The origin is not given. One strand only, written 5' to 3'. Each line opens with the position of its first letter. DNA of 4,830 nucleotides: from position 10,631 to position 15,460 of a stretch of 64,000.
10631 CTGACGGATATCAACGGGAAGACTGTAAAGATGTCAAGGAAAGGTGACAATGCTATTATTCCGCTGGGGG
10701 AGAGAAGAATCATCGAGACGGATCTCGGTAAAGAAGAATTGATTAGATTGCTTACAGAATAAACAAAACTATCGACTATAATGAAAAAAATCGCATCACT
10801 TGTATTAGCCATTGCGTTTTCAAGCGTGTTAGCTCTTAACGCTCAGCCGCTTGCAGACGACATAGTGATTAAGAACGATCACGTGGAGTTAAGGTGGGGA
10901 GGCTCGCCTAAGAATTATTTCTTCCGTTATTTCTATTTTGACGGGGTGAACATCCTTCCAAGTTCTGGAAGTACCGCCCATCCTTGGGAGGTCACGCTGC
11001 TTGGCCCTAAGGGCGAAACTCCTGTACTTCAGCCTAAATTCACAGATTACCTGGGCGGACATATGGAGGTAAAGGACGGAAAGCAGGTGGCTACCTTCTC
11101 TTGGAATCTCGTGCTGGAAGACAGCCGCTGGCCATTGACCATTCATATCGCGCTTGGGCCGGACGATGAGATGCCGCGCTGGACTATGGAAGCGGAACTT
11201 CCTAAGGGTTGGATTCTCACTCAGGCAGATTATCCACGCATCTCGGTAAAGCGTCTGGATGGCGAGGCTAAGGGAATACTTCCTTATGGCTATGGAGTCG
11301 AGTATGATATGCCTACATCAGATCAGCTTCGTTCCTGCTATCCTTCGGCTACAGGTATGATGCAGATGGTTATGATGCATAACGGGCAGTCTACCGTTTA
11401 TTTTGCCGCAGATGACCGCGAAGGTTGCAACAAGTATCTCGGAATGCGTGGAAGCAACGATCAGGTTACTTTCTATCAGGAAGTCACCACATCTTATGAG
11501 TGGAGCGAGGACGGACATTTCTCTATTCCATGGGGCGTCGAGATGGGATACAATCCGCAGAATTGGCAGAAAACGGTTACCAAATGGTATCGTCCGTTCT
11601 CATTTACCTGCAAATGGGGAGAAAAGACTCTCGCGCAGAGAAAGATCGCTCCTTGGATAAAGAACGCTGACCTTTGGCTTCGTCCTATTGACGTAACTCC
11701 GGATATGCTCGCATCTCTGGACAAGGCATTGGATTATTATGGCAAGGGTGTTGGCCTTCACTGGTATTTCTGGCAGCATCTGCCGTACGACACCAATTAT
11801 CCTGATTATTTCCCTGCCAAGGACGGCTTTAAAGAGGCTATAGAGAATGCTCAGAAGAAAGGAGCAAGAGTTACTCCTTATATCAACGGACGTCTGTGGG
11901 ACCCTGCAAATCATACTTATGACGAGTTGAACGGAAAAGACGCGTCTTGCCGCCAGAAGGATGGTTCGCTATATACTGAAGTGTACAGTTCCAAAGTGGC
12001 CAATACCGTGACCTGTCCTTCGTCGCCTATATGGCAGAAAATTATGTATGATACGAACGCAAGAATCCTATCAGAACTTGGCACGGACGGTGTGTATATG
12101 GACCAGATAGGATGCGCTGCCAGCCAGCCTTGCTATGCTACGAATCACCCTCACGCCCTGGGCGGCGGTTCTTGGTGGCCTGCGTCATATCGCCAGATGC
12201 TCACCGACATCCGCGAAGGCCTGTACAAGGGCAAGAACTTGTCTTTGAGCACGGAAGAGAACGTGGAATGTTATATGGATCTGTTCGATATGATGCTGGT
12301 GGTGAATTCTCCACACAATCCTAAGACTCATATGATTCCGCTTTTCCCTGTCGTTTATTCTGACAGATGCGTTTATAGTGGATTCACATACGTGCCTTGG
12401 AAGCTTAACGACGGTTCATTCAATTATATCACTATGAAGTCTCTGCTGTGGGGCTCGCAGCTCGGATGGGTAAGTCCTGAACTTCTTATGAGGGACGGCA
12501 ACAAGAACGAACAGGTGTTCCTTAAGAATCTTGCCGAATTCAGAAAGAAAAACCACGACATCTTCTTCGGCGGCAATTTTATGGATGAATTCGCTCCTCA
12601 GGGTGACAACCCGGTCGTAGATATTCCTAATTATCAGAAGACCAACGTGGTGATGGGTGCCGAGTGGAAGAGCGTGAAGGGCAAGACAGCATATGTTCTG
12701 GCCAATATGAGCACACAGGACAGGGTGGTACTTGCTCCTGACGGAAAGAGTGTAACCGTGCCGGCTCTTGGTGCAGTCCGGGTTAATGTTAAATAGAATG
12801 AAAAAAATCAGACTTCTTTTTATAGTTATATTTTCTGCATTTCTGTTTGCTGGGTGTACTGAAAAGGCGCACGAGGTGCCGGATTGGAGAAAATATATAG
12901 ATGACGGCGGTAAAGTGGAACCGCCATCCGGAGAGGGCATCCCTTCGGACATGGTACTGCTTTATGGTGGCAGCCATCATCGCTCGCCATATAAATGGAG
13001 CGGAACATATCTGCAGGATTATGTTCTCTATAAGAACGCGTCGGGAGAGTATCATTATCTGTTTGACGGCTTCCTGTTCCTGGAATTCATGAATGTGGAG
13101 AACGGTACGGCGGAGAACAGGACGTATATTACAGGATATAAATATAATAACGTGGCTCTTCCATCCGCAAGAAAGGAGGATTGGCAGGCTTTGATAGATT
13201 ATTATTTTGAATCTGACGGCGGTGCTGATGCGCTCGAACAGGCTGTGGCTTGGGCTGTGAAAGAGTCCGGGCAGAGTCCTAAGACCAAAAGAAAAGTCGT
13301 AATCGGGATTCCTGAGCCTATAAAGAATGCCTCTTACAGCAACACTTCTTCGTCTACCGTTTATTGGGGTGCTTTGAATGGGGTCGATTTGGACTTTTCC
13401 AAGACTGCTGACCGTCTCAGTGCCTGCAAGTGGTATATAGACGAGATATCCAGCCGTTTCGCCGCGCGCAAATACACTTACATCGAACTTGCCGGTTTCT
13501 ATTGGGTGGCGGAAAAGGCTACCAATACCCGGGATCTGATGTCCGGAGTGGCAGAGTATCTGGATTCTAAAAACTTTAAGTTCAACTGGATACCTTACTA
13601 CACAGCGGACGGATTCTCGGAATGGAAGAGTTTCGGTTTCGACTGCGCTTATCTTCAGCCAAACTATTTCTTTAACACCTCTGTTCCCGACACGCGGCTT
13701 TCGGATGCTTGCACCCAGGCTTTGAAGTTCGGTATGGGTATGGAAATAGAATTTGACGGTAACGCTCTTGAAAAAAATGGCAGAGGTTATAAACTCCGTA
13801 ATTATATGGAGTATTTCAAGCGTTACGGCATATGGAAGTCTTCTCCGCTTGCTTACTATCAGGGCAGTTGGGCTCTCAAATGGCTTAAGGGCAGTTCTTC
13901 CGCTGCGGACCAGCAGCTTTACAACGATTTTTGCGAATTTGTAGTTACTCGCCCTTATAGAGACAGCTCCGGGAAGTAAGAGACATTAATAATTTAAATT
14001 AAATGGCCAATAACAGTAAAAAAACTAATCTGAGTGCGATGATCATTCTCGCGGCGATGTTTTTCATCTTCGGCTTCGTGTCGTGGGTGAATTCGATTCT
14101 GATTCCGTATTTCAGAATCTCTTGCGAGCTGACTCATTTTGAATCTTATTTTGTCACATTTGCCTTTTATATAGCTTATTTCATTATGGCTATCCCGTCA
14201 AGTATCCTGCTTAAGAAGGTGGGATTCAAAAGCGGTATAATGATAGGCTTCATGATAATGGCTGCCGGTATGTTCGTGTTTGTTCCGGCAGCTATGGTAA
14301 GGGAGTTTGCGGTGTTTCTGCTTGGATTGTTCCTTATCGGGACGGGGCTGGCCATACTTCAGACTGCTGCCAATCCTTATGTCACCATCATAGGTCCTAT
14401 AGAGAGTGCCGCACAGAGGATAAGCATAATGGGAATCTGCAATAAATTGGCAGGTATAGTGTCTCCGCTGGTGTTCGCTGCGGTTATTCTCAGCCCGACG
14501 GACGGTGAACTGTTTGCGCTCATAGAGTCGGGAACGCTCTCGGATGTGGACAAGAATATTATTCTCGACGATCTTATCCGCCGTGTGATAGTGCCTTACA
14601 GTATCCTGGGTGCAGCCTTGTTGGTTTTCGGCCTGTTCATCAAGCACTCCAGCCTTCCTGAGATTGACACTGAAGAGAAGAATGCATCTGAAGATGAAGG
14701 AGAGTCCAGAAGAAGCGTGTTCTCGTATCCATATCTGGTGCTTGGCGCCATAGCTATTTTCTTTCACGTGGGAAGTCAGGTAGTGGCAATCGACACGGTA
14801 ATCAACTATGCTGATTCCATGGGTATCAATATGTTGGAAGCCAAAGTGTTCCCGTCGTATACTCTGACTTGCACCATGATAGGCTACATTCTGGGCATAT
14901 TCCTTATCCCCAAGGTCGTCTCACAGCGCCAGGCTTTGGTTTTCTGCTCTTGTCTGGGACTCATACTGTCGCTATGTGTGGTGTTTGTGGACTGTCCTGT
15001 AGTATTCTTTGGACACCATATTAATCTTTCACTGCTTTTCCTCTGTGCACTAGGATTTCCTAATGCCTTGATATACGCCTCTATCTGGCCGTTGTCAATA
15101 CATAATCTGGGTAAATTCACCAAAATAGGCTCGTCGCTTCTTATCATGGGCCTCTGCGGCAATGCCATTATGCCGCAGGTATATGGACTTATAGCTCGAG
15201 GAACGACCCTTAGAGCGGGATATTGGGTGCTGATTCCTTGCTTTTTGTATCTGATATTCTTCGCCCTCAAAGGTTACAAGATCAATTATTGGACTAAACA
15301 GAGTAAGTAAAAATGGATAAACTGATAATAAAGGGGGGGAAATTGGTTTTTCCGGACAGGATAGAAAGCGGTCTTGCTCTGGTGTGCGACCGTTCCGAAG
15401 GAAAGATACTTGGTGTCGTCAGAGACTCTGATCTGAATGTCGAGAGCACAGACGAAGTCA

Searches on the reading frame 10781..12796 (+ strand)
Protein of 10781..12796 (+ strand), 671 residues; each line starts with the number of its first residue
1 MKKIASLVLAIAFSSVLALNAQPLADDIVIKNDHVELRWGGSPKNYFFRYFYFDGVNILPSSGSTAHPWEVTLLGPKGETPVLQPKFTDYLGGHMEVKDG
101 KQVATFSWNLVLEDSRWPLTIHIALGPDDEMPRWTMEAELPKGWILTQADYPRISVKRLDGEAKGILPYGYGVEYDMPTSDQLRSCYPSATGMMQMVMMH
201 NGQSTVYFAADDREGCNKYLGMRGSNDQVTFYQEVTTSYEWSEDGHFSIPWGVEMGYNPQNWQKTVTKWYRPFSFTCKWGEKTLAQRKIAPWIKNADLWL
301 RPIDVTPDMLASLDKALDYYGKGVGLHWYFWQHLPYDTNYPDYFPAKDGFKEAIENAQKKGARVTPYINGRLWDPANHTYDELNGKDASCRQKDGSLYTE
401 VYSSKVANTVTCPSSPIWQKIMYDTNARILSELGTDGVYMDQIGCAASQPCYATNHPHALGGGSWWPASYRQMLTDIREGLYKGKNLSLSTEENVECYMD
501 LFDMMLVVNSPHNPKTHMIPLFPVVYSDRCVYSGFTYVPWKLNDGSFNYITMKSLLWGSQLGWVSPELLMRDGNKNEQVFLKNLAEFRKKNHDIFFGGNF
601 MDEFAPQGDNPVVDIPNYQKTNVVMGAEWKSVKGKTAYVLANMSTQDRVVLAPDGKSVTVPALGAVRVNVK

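Call 6: search_protein_families(library=pfam, proteins=[window:10781-12796:+], max_evalue=0.001)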
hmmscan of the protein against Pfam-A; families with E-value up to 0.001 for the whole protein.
window:10781-12796:+ (671 aa): 1 family
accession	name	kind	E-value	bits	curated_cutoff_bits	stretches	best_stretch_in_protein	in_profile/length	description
PF19773.5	DUF6259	-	8.6e-86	288.2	28.7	1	247-537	1-300/300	Domain of unknown function (DUF6259)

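Call 61: search_protein_families(library=ncbifam, proteins=[window:10781-12796:+], max_evalue=0.00001)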
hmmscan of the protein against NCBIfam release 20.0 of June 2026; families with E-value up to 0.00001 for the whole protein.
window:10781-12796:+ (671 aa): 0 families

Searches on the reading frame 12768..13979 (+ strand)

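Call 6: search_protein_families(library=pfam, proteins=[window:12768-13979:+], max_evalue=0.001)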
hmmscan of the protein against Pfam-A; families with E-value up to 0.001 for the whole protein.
window:12768-13979:+ (403 aa): 1 family
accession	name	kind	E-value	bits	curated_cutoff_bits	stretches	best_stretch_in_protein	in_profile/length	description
PF16147.10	DUF4855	-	6.6e-94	315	27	1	61-389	1-312/313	Domain of unknown function (DUF4855)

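Call 61: search_protein_families(library=ncbifam, proteins=[window:12768-13979:+], max_evalue=0.00001)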
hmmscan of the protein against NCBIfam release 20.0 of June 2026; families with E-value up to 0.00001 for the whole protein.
window:12768-13979:+ (403 aa): 0 families

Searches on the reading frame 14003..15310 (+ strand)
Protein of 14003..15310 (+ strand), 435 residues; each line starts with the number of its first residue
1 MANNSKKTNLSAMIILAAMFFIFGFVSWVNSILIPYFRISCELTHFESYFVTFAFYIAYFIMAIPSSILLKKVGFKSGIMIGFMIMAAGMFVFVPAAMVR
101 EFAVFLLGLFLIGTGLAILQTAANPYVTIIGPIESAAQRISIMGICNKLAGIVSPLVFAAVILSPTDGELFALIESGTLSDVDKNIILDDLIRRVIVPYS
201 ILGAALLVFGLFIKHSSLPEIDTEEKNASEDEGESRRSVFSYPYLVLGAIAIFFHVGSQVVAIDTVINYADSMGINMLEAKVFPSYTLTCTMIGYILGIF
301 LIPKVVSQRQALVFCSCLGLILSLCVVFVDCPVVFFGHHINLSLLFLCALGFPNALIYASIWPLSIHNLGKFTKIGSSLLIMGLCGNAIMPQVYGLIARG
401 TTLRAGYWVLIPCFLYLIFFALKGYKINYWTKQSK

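Call 6: search_protein_families(library=pfam, proteins=[window:14003-15310:+], max_evalue=0.001)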
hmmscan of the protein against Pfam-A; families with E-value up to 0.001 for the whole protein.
window:14003-15310:+ (435 aa): 1 family
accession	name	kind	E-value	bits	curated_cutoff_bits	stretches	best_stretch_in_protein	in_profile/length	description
PF07690.21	MFS_1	-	3e-14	53.1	33.4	1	17-386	2-339/347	Major Facilitator Superfamily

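Call 61: search_protein_families(library=ncbifam, proteins=[window:14003-15310:+], max_evalue=0.00001)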
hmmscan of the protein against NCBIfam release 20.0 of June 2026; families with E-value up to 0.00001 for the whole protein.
window:14003-15310:+ (435 aa): 5 families
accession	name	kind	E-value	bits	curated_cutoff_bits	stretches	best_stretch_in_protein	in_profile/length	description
NF046060.1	NagP_SO3503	equivalog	1.2e-115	386.9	625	1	7-427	2-421/423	N-acetylglucosamine MFS transporter NagP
TIGR01272.1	gluP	subfamily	2.4e-67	227.6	202.55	1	93-420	1-310/310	glucose/galactose MFS transporter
TIGR00885.1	fucP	equivalog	3.8e-56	191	280.4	1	13-403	5-384/410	L-fucose:H+ symporter permease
NF007524.0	PRK10133.1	equivalog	1.1e-50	172.8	427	1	5-421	20-429/438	L-fucose:H+ symporter permease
TIGR00893.1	2A0114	subfamily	2.3e-09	36.7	395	0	51-159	34-140/399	D-galactonate transporter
